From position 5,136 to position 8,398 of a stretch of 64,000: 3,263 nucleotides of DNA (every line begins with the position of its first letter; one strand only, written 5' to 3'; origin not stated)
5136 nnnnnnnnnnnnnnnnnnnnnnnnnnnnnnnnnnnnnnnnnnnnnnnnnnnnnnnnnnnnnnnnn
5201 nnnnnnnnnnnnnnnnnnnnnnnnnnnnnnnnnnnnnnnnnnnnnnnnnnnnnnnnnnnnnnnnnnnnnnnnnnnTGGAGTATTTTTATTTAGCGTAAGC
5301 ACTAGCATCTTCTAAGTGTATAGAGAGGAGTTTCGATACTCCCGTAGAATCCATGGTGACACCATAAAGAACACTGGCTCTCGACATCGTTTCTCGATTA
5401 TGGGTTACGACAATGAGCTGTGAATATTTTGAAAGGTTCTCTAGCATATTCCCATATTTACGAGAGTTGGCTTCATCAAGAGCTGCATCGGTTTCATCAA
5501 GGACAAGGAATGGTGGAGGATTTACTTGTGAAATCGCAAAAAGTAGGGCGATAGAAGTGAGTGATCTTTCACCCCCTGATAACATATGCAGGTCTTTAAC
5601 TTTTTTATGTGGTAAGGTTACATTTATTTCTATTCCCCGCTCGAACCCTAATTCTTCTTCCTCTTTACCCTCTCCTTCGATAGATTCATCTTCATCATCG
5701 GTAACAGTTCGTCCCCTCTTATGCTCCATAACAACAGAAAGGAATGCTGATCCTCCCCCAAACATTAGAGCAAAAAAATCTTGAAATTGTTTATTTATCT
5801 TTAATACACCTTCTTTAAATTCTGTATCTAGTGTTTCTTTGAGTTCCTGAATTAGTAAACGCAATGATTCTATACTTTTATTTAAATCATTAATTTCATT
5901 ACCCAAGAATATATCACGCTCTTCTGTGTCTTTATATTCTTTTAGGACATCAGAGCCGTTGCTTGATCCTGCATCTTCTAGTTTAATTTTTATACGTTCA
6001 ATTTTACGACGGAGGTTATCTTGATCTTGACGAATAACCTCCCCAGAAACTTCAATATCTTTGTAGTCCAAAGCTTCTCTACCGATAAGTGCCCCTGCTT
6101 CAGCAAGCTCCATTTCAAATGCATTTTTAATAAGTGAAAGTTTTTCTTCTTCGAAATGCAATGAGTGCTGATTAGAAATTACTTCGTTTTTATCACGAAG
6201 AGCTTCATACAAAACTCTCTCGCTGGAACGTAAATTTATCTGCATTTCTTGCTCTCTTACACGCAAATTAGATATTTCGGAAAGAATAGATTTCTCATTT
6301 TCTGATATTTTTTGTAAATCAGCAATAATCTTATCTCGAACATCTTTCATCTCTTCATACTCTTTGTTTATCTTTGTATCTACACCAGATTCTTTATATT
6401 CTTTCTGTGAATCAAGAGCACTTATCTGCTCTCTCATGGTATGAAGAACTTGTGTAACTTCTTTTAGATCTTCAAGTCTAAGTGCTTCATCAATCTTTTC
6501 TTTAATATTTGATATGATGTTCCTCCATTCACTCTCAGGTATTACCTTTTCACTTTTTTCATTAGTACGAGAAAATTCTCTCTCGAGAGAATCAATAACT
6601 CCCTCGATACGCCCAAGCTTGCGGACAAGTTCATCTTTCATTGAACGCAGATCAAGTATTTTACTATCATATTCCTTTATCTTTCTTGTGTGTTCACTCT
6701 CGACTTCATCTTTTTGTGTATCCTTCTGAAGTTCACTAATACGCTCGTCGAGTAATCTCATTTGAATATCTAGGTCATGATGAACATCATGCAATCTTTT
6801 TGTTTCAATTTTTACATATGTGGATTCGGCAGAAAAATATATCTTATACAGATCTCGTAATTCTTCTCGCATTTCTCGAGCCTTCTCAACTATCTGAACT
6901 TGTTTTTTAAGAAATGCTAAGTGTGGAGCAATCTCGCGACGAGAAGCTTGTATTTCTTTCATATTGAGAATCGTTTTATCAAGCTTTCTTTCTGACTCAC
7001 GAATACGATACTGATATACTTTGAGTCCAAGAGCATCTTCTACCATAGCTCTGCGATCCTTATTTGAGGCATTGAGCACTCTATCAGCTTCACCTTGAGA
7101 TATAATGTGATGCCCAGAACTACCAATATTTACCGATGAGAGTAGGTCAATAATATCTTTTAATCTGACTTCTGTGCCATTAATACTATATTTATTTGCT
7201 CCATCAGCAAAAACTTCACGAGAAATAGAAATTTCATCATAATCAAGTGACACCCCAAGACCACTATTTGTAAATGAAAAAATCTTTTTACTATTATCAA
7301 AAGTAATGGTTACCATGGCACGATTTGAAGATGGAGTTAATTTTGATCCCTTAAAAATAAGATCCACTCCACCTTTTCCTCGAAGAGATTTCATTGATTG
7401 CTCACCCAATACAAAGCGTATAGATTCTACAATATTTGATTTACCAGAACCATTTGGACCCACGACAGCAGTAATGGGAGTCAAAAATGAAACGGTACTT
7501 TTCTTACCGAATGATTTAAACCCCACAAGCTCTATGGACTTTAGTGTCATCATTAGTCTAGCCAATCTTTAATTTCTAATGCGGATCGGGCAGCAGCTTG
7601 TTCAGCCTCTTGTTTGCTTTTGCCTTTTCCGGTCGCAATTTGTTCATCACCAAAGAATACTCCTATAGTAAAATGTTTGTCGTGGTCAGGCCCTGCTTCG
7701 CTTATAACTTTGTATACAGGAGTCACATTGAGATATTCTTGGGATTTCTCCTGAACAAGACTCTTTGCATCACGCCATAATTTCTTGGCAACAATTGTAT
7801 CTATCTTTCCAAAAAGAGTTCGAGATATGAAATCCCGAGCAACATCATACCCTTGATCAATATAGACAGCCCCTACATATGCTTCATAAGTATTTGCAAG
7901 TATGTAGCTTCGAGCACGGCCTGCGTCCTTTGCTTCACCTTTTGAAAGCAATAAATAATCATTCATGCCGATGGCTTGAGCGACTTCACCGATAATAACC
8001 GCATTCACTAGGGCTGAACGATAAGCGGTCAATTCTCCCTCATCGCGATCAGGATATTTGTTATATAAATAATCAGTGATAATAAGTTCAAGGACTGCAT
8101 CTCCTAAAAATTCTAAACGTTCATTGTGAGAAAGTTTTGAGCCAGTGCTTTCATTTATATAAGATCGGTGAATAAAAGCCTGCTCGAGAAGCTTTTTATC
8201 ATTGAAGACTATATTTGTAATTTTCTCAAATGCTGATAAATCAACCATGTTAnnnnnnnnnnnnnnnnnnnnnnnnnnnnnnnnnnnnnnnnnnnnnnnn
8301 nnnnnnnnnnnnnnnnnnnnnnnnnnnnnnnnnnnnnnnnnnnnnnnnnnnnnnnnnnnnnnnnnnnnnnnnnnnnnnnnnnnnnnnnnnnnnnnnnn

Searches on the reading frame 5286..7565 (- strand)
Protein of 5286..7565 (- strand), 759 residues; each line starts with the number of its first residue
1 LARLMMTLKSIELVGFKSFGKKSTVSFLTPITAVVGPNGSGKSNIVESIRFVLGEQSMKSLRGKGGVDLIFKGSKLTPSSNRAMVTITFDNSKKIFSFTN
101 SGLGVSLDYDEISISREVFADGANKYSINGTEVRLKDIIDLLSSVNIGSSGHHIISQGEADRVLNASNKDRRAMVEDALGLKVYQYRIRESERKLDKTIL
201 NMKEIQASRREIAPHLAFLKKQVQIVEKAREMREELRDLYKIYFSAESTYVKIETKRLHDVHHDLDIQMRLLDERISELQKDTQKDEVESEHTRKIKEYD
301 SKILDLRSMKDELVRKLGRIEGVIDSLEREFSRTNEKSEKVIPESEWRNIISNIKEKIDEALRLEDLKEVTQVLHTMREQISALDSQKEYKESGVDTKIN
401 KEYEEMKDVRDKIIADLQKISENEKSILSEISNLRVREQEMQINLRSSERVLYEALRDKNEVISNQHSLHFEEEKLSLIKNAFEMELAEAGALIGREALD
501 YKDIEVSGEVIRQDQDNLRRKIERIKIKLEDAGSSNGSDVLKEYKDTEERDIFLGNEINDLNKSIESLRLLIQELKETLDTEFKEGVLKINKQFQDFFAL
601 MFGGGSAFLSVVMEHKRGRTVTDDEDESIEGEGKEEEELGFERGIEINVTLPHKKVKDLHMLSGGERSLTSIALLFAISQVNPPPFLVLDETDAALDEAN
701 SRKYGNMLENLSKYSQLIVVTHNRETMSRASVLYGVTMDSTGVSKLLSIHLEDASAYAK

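Call 37: search_protein_families(library=pfam, proteins=[window:5286-7565:-], max_evalue=0.001)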
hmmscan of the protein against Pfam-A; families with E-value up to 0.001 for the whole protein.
window:5286-7565:- (759 aa): 6 families
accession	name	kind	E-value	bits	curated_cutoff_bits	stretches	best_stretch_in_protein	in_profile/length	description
PF02463.25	SMC_N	-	9.4e-65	218.6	40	1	8-744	2-219/220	RecF/RecN/SMC N terminal domain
PF13476.12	AAA_23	-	1.2e-10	42.8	27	1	10-239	1-196/201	AAA domain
PF13304.12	AAA_21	-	4.2e-09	37.3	27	1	31-80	1-53/304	AAA domain, putative AbiEii toxin, Type IV TA system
PF13175.12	AAA_15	-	6.7e-05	23.1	32.1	0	6-458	1-292/374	AAA ATPase domain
PF00005.33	ABC_tran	-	0.00023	22.2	25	0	31-50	13-32/137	ABC transporter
PF13555.12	AAA_29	-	0.00027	21.1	27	1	8-53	1-46/61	P-loop containing region of AAA domain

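Call 68: search_protein_families(library=ncbifam, proteins=[window:5286-7565:-], max_evalue=0.00001)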
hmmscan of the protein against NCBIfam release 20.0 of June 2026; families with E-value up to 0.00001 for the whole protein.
window:5286-7565:- (759 aa): 27 families (the best 25 are shown)
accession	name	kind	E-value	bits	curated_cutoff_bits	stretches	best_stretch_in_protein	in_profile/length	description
TIGR02168.1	SMC_prok_B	equivalog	2.6e-155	519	567.35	2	8-341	2-328/1181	chromosome segregation protein SMC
TIGR02169.1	SMC_prok_A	equivalog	1.5e-81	274.6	729.4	3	8-240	2-225/1165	chromosome segregation protein SMC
NF002572.0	PRK02224.1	equivalog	2.9e-17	62.3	1087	1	6-455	1-445/888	DNA double-strand break repair ATPase Rad50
NF041034.1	Rad50_Sulf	equivalog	2.9e-15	55.2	1000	1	6-99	1-83/872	DNA double-strand break repair ATPase Rad50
NF003034.1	PRK03918.1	equivalog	4.8e-15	54.6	700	1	6-578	1-561/878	DNA double-strand break repair ATPase Rad50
TIGR00634.1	recN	equivalog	2e-13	50.2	407.85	1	661-725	440-504/563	DNA repair protein RecN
NF002244.0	PRK01156.1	equivalog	6.5e-13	47.7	847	2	655-746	794-891/895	DNA double-strand break repair ATPase Rad50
NF040873.1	AztA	equivalog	1.4e-09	37.8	220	0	655-730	113-185/191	zinc ABC transporter ATP-binding protein AztA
NF045487.1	ASRP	equivalog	1.7e-09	36.8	300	0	256-722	152-590/593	archaea-specific SMC-related protein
TIGR00972.1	3a0107s01c2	equivalog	2.7e-09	36.7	343.2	0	660-731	143-210/248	phosphate ABC transporter ATP-binding protein PstB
TIGR04520.1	ECF_ATPase_1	equivalog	4.4e-09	36.2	315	0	649-731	124-204/269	energy-coupling factor transporter ATPase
TIGR04521.1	ECF_ATPase_2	equivalog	9.9e-09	34.7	330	0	657-729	140-210/279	energy-coupling factor transporter ATPase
TIGR01166.1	cbiO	subfamily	1.9e-08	34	211.8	0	649-722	115-185/190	cobalt ABC transporter, ATP-binding protein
TIGR02211.1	LolD_lipo_ex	equivalog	7e-08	32.2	307.75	1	648-732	128-210/221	lipoprotein-releasing ABC transporter ATP-binding protein LolD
TIGR02857.1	CydD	equivalog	7.2e-08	31.8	435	1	660-730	457-523/529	thiol reductant ABC exporter subunit CydD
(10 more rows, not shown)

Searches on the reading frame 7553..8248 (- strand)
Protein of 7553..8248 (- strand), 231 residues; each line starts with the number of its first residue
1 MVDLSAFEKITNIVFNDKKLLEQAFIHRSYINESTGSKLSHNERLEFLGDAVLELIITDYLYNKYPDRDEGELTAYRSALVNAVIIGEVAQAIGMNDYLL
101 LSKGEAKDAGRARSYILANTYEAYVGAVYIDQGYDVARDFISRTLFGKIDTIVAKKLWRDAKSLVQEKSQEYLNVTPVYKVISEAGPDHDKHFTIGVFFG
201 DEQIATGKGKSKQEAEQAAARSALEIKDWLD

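Call 37: search_protein_families(library=pfam, proteins=[window:7553-8248:-], max_evalue=0.001)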
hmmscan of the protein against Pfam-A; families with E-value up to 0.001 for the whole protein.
window:7553-8248:- (231 aa): 4 families
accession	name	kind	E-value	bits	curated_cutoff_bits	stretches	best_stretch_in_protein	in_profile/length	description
PF14622.11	Ribonucleas_3_3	-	6.7e-38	130.2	35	1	17-148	1-127/128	Ribonuclease-III-like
PF00636.31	Ribonuclease_3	-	4.2e-26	92.1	27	1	43-133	1-102/102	Ribonuclease III domain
PF00035.32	dsrm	-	3e-16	60.2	23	1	161-225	1-64/66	Double-stranded RNA binding motif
PF22935.1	RM44_endonuclase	-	7.3e-09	36.3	27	1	4-104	6-121/139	Large ribosomal subunit protein mL44, endonuclease domain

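Call 68: search_protein_families(library=ncbifam, proteins=[window:7553-8248:-], max_evalue=0.00001)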
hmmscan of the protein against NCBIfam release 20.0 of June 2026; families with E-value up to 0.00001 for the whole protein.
window:7553-8248:- (231 aa): 2 families
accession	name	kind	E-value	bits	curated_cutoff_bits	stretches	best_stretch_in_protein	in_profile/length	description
TIGR02191.1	RNaseIII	equivalog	1.5e-73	246.9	166.25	1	7-225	1-217/219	ribonuclease III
TIGR04238.1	seadorna_dsRNA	equivalog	4.9e-07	29.7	125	1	160-221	1-61/201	seadornavirus double-stranded RNA-binding protein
